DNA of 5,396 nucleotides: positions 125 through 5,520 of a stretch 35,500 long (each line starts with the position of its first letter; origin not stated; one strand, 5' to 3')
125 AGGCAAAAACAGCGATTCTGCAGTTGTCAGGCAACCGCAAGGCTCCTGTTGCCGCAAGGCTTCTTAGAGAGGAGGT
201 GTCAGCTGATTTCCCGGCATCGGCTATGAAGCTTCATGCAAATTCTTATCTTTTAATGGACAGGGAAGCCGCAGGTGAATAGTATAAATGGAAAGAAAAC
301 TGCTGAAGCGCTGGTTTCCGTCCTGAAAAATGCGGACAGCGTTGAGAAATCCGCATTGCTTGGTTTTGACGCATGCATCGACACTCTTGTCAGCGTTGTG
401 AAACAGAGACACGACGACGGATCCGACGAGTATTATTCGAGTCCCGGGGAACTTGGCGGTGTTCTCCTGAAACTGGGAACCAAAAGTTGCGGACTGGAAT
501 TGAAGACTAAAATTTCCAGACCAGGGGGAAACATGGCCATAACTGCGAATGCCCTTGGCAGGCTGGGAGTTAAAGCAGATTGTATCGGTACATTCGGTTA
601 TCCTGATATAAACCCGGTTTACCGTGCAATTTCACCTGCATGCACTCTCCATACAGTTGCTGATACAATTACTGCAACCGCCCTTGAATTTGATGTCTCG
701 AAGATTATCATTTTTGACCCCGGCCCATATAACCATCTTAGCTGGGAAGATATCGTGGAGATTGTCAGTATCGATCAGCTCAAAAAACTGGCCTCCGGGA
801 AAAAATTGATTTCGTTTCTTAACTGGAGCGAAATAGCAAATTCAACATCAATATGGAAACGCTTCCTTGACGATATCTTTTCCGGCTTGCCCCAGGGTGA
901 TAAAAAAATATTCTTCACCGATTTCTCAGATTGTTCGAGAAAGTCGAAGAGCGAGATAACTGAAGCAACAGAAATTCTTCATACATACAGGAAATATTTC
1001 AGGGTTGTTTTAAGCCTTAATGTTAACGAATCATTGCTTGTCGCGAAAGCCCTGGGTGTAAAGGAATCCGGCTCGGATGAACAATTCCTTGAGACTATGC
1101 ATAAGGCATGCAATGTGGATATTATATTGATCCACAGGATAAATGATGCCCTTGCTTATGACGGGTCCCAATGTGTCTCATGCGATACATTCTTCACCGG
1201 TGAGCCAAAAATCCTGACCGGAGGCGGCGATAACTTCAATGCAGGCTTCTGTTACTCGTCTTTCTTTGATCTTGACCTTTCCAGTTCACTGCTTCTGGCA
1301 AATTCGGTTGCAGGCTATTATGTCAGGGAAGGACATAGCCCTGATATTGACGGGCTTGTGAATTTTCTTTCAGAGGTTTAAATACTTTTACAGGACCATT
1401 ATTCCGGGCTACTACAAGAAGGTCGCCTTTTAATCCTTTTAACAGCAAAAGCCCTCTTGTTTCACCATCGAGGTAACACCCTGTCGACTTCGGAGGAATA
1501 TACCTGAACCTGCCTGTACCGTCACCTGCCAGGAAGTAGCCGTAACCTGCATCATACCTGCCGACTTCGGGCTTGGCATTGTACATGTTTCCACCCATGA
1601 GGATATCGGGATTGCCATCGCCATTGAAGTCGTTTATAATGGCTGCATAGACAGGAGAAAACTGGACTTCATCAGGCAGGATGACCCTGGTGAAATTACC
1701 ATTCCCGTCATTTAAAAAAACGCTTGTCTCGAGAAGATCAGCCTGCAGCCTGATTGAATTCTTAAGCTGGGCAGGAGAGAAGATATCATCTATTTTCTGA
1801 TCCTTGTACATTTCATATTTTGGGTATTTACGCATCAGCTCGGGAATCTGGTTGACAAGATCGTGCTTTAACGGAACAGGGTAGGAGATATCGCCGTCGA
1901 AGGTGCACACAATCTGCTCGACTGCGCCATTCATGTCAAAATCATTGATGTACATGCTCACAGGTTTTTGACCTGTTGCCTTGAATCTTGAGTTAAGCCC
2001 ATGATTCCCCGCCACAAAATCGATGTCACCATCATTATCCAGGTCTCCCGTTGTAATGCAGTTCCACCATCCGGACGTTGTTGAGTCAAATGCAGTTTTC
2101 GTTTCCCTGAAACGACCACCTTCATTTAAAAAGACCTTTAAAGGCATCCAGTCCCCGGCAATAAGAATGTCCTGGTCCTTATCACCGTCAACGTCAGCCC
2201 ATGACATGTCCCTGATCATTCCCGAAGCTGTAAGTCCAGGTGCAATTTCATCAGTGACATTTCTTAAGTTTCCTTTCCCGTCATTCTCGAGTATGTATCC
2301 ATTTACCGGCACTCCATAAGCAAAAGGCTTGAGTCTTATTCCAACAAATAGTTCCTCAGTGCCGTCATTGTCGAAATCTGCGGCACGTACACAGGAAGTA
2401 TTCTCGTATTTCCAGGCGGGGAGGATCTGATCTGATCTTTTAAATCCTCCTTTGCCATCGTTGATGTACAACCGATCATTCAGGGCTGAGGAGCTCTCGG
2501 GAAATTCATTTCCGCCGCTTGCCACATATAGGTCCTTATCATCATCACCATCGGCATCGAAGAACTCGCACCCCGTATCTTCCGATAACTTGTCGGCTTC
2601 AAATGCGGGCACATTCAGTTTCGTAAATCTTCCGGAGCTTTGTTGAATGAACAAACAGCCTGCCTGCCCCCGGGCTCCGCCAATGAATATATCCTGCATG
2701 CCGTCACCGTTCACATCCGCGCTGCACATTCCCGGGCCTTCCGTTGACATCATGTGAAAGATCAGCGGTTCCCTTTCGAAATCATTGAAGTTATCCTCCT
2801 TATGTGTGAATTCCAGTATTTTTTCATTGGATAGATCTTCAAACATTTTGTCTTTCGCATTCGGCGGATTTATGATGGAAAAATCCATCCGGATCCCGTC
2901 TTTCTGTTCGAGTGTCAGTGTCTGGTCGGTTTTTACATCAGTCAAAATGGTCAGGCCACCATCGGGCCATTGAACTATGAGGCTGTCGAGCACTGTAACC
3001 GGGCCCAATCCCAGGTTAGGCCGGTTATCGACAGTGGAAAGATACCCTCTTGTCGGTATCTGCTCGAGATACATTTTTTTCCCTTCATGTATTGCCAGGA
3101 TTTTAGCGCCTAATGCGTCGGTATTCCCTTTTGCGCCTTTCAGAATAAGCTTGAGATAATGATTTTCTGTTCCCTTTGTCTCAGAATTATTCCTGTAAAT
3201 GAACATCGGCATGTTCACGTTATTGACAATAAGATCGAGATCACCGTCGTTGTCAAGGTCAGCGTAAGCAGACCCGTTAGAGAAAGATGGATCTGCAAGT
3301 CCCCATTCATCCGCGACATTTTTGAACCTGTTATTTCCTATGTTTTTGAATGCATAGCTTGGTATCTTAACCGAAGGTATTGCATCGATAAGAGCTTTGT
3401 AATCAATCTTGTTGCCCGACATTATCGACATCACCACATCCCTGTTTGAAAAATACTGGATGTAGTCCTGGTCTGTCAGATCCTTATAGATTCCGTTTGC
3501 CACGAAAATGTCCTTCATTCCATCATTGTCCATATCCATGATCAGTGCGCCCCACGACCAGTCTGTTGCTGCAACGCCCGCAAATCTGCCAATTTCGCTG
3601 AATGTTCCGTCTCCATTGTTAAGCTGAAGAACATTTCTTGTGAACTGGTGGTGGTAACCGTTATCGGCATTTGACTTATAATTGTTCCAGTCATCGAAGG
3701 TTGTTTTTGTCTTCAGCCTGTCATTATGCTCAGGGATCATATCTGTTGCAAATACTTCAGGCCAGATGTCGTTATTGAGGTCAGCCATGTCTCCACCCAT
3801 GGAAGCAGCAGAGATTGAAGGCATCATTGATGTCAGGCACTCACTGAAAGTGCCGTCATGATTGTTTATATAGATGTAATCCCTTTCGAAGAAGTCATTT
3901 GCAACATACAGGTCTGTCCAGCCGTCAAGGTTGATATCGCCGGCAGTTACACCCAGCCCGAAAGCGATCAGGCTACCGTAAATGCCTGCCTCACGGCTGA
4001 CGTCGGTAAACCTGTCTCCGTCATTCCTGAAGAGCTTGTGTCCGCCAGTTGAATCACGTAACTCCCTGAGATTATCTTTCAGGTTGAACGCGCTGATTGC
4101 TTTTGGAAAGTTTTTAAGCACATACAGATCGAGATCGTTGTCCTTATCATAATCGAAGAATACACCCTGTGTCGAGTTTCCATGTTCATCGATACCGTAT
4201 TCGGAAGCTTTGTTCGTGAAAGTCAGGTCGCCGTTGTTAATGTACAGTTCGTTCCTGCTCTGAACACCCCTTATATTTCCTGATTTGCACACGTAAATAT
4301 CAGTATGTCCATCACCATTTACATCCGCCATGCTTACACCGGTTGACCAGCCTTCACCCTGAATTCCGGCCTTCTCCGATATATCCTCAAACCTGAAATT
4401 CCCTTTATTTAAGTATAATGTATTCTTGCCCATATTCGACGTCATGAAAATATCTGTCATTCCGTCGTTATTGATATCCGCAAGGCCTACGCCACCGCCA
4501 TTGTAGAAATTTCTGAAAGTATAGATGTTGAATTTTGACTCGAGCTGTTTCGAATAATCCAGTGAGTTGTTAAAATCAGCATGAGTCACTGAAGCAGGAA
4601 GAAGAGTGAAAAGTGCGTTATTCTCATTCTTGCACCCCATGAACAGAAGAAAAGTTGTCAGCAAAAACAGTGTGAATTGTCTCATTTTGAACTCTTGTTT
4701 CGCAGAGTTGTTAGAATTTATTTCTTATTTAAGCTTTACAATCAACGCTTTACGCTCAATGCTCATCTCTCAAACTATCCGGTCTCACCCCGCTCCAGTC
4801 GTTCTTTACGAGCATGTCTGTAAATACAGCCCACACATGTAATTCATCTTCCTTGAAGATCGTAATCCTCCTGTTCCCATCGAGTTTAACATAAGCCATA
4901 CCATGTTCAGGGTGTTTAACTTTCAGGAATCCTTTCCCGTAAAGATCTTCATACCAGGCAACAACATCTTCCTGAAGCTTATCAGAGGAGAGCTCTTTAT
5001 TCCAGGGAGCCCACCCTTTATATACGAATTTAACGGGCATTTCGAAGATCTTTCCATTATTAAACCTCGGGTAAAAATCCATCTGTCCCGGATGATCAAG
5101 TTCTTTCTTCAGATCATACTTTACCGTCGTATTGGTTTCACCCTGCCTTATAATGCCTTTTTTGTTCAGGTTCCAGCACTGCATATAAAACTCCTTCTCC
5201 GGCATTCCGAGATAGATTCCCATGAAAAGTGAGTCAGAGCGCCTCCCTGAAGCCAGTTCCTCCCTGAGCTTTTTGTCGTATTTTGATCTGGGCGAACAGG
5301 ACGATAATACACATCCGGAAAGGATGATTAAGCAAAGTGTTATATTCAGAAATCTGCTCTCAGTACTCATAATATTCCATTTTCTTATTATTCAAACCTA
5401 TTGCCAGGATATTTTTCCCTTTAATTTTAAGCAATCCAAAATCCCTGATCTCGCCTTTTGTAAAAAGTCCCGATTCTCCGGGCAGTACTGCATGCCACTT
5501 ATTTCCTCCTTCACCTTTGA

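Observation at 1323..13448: SusC/SusD locus whose only cargo genes are FG-GAP/ASPIC propellers: no GH/PL/CE and no regulator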

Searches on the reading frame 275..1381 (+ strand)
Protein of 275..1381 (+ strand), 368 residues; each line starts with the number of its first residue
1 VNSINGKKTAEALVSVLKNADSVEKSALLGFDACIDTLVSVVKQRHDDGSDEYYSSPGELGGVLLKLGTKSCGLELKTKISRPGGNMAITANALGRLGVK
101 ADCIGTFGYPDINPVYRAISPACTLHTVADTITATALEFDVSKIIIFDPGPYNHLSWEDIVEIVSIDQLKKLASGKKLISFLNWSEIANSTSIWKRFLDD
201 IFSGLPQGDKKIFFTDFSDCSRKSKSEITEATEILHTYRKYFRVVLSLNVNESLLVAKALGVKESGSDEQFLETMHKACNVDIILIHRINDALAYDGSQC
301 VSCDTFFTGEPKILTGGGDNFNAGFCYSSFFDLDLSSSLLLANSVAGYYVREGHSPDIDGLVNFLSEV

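Call 3: search_protein_families(library=pfam, proteins=[window:275-1381:+], max_evalue=0.01)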
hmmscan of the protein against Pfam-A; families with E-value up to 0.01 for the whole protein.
window:275-1381:+ (368 aa): 2 families
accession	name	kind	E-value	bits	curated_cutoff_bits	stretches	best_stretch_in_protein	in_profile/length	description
PF25270.1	Khk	-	4.7e-44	151.5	35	1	26-367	24-364/365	Prokaryotic ketohexokinase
PF00294.29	PfkB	-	2.1e-06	27.7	25.8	1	82-351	34-291/302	pfkB family carbohydrate kinase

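Call 5: search_protein_families(library=ncbifam, proteins=[window:275-1381:+], max_evalue=0.01)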
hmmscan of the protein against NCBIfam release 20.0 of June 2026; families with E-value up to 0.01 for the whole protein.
window:275-1381:+ (368 aa): 2 families
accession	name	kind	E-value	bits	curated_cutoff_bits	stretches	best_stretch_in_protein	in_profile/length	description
TIGR04382.1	myo_inos_iolC_N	equivalog_domain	8.3e-05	22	300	1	240-352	187-292/309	5-dehydro-2-deoxygluconokinase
NF053715.1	TP0584_fam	equivalog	0.0062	15.5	125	1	162-278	104-219/465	TP0584 family protein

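Call 40: search_solved_structures(query=window:275-1381:+, max_evalue=0.001)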
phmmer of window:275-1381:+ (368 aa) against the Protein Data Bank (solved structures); distinct sequences matched with E-value up to 0.001: 0.

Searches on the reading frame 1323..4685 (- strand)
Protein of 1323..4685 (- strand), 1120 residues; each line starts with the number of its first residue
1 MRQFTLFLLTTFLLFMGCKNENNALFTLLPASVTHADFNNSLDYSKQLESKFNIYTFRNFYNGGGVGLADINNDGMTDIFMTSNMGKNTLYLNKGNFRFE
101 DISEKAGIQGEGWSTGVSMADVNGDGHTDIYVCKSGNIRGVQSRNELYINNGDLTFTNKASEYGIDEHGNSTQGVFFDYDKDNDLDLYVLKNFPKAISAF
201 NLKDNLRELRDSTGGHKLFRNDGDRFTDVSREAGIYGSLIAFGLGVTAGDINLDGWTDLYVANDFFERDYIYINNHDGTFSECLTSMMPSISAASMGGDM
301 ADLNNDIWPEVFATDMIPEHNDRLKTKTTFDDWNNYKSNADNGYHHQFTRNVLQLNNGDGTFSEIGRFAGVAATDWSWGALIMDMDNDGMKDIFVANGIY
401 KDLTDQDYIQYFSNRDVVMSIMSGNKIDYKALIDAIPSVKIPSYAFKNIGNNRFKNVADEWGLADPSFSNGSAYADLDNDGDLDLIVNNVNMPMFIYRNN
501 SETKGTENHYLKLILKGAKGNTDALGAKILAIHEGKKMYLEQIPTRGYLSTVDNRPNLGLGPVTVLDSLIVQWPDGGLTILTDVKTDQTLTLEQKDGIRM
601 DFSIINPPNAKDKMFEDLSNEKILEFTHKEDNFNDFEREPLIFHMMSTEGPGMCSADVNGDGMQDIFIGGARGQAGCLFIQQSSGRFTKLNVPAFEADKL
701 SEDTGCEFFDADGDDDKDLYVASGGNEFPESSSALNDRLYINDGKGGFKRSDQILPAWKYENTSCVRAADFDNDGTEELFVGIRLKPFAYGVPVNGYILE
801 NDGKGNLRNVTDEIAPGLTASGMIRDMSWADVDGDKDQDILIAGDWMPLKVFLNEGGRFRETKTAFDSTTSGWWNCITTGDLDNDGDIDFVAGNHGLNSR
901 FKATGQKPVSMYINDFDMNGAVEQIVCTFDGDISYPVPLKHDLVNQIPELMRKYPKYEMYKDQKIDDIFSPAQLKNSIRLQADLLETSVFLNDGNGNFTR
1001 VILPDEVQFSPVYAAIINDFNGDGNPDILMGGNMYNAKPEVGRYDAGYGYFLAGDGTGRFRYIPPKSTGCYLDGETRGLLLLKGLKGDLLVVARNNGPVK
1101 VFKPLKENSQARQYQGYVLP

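Call 3: search_protein_families(library=pfam, proteins=[window:1323-4685:-], max_evalue=0.01)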
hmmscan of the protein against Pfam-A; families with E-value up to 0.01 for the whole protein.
window:1323-4685:- (1120 aa): 4 families
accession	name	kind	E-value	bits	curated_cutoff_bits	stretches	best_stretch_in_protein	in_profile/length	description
PF13517.12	FG-GAP_3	-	4.6e-81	267.8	26.9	11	70-132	1-61/61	FG-GAP-like repeat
PF01839.29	FG-GAP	-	5.2e-19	68.1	22.1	3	242-266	1-25/37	FG-GAP repeat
PF07593.17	UnbV_ASPIC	-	1.6e-15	57.2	23.4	1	524-591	1-68/68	ASPIC and UnbV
PF14783.12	BBS2_Mid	-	0.0018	18.8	27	0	382-487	4-98/108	Ciliary BBSome complex subunit 2, middle region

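Call 5: search_protein_families(library=ncbifam, proteins=[window:1323-4685:-], max_evalue=0.01)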
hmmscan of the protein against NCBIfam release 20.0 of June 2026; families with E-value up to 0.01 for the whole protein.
window:1323-4685:- (1120 aa): 0 families

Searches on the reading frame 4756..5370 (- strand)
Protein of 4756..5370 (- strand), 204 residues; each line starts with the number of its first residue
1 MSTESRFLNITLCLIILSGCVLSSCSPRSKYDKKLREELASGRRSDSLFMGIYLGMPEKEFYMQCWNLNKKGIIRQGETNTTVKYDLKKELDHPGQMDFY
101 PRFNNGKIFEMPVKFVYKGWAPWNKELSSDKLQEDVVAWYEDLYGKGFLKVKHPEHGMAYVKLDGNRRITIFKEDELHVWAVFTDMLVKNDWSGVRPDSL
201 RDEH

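Call 3: search_protein_families(library=pfam, proteins=[window:4756-5370:-], max_evalue=0.01)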
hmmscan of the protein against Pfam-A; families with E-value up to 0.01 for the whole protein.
window:4756-5370:- (204 aa): 0 families

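Call 5: search_protein_families(library=ncbifam, proteins=[window:4756-5370:-], max_evalue=0.01)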
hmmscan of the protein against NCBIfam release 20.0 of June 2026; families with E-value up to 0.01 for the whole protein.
window:4756-5370:- (204 aa): 0 families

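Call 8: search_solved_structures(query=window:4756-5370:-, max_evalue=1)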
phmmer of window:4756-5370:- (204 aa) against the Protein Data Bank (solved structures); distinct sequences matched with E-value up to 1: 3.
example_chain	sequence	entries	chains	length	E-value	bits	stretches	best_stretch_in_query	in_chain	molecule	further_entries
8gbd_A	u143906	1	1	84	0.95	12.4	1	33-81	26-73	Double-stranded RNA-specific adenosine deaminase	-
1qbj_A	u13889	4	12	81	0.97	12.3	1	32-79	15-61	PROTEIN (DOUBLE-STRANDED RNA SPECIFIC ADENOSINE DEAMINASE (ADAR1)) | Double-stranded RNA-specific adenosine deaminase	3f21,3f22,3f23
5zu1_A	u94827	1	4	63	0.98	12.3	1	34-78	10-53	Double-stranded RNA-specific adenosine deaminase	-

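Call 25: find_homologous_proteins(query=window:4756-5370:-, max_evalue=0.001)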
Query window:4756-5370:- (204 aa): 805 proteins with E <= 0.001 among 848 candidates; the best 120 are listed.
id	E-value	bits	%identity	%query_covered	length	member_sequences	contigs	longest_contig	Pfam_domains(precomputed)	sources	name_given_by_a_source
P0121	1.5e-119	415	88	99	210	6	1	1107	-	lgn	-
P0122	1.1e-111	390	82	99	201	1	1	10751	-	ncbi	-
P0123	7.9e-111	387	82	96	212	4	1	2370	-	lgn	-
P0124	1.3e-105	370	77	99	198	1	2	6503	-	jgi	-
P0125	6.0e-102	358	74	98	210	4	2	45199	-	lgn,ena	-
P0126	9.8e-102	357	72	97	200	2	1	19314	-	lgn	-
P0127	2.4e-101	356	74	94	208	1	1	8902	-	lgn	-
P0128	9.9e-101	354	73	95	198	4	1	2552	-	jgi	jgi:hypothetical protein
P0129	1.5e-98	347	72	95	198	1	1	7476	-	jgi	jgi:hypothetical protein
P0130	5.0e-98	345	72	94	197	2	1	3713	-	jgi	jgi:hypothetical protein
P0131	6.8e-98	345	70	96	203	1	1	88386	-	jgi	jgi:hypothetical protein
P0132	7.0e-98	345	71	95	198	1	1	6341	-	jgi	jgi:hypothetical protein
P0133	2.1e-97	343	70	99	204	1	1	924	-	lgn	-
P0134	6.9e-97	341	71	94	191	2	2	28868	-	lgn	-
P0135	4.8e-94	332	66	99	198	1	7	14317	-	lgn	-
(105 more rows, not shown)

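Call 35: predict_structure(alignment_id=A1)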
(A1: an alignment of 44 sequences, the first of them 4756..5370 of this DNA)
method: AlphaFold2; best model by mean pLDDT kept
length: 204 residues; sequences in the alignment: 44
mean_pLDDT: 76.4   pTM: 0.67
mean pLDDT of the five models: 76.4, 75.3, 75.2, 73.9, 73.0
residues with pLDDT >= 90: 45; 70-90: 98; 50-70: 39; < 50: 22
segments of 3 or more residues with pLDDT < 50: 45-48, 191-204
pLDDT, mean of each block of 10 residues (from residue 1): 68 74 55 60 50 74 83 79 82 89 85 91 87 93 87 89 87 93 79 40 36
secondary structure, 60 per line:
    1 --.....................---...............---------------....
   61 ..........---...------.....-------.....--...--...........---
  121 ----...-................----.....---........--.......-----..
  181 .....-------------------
elements in order: H3-23 H27-41 H58-70 E74-76 E83-87 E95-99 E102-104 E107-117 H129-144 E149-153 E157-164 E167-173 E179-185

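Call 42: fold_search(model_id=the predicted structure, library=pdb)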
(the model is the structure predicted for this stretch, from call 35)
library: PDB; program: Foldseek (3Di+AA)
matches with E <= 10: 1287; with E <= 0.001: 0
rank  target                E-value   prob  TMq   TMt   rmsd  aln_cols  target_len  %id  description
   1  1vr8                  2.8e-03  0.99  0.26  0.35  10.5       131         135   11  Crystal structure of GTP binding regulator (TM1622) from Thermotoga Maritima at 1.75 A resolution (released 2005-03-15)
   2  4h0a_A                8.9e-03  0.63  0.21  0.16  11.2       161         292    9  Crystal structure of a cysteine-rich secretory protein (SAV1118) from Staphylococcus aureus subsp. aureus Mu50 at 1.90 (released 2012-09-26)
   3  4h0a_B                1.0e-02  0.60  0.21  0.15  11.2       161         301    9  Crystal structure of a cysteine-rich secretory protein (SAV1118) from Staphylococcus aureus subsp. aureus Mu50 at 1.90 (released 2012-09-26)
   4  9j9w_A                1.3e-02  0.82  0.27  0.32   8.4       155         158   14  A broad-spectrum anti-fungal effector dictates bacterial-fungal interkingdom interactions (released 2025-10-22)
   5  3bwg_C                1.7e-02  0.47  0.19  0.17  15.9       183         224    9  The crystal structure of possible transcriptional regulator YydK from Bacillus subtilis subsp. subtilis str. 168 (released 2008-01-22)
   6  2nwi_A                1.9e-02  0.80  0.24  0.29  14.2       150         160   12  Crystal structure of protein AF1396 from Archaeoglobus fulgidus, Pfam DUF98 (released 2006-11-21)
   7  5f4h_B                1.9e-02  0.51  0.20  0.12  14.5       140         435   16  Archael RuvB-like Holiday junction helicase (released 2016-12-21)
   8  4u0v_B                3.0e-02  0.28  0.18  0.16  16.8       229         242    9  Crystal structure of YvoA from Bacillus subtilis in complex with glucosamine-6-phosphate (released 2015-01-14)
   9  6e5w_A                3.0e-02  0.14  0.13  0.18  14.8       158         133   11  Crystal structure of human cellular retinol binding protein 3 in complex with abnormal-cannabidiol (abn-CBD) (released 2019-02-13)
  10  5f4h_A                3.5e-02  0.44  0.21  0.12  14.7       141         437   18  Archael RuvB-like Holiday junction helicase (released 2016-12-21)
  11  3bwg_A                3.5e-02  0.35  0.18  0.17  15.6       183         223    9  The crystal structure of possible transcriptional regulator YydK from Bacillus subtilis subsp. subtilis str. 168 (released 2008-01-22)
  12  2ogg                  3.7e-02  0.51  0.20  0.26  14.3       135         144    8  Structure of B. subtilis trehalose repressor (TreR) effector binding domain (released 2007-02-06)
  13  3bwg_B                3.7e-02  0.25  0.18  0.16  16.8       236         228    9  The crystal structure of possible transcriptional regulator YydK from Bacillus subtilis subsp. subtilis str. 168 (released 2008-01-22)
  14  3ddv_D                4.0e-02  0.57  0.21  0.28  14.3       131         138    6  The crystal structure of the transcriptional regulator (GntR family) from Enterococcus faecalis V583 (released 2008-10-07)
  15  2pkh_A                4.0e-02  0.57  0.20  0.28  13.4       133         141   11  Structural Genomics, the crystal structure of the C-terminal domain of histidine utilization repressor from Pseudomona (released 2007-05-15)
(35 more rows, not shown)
